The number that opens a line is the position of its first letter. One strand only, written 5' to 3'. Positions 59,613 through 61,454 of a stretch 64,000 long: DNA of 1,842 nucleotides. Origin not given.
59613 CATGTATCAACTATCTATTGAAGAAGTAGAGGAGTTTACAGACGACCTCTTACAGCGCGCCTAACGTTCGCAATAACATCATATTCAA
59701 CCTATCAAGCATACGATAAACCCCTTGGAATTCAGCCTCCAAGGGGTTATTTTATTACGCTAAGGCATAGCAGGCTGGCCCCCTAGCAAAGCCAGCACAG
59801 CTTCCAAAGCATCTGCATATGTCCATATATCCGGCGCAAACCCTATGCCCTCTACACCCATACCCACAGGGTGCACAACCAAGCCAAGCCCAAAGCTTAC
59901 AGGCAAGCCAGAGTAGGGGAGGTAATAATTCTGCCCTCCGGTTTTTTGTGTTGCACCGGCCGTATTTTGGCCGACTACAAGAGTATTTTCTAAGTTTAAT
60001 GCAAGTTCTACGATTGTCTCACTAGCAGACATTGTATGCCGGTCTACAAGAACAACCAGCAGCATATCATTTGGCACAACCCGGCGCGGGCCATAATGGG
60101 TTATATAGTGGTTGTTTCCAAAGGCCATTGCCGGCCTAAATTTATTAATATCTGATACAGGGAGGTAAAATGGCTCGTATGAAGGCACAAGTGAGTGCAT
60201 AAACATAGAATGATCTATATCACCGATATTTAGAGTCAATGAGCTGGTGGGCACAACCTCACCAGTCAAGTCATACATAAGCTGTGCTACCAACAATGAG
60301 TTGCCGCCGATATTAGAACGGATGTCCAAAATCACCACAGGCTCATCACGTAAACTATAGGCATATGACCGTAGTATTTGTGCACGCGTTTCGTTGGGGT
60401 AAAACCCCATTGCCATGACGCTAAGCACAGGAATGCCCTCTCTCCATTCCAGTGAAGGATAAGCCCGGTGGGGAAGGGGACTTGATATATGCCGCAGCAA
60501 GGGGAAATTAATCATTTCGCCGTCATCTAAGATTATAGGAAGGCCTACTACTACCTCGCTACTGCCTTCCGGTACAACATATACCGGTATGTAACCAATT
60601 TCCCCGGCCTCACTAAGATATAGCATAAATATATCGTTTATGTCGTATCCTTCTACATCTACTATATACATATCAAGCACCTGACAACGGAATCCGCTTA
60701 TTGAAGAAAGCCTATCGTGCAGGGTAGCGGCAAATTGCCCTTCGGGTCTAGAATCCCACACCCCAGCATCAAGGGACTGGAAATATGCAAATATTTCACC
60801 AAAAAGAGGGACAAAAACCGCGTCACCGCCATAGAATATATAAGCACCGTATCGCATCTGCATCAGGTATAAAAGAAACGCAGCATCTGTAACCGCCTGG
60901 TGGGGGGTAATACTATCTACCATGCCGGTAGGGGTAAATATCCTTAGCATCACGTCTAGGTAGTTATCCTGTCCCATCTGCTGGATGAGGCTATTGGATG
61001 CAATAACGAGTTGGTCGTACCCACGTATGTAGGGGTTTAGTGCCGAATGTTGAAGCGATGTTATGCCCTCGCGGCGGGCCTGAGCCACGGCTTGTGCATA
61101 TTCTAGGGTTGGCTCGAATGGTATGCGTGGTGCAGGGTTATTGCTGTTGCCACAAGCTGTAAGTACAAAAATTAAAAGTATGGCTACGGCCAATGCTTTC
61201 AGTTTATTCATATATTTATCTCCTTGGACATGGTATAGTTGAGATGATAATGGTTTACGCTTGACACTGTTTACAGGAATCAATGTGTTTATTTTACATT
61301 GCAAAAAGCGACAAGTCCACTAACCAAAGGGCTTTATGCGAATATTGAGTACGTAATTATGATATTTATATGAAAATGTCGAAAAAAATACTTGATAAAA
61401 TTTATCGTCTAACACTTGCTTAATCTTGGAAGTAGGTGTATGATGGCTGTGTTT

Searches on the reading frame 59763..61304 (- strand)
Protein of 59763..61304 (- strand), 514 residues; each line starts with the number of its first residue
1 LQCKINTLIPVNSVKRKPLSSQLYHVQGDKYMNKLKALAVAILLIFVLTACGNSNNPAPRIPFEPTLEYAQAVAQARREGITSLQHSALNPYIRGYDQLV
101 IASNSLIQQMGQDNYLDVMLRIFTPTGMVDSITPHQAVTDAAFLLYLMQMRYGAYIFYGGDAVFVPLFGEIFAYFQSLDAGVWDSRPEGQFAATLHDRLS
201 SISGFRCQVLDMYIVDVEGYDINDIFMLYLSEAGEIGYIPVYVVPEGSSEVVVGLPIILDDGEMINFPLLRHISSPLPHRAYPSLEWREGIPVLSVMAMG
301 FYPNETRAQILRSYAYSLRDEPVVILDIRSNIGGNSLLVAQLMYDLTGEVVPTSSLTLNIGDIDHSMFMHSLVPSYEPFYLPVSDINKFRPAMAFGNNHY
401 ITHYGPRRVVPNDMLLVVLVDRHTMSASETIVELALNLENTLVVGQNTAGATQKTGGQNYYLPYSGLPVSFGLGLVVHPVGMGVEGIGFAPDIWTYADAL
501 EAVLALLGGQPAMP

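Call 62: search_protein_families(library=pfam, proteins=[window:59763-61304:-], max_evalue=0.00001)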
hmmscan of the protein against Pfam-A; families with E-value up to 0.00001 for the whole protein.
window:59763-61304:- (514 aa): 1 family
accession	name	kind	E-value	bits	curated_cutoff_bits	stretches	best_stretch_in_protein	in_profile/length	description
PF03572.23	Peptidase_S41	-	9.5e-10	38.7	24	1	321-493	30-163/165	Peptidase family S41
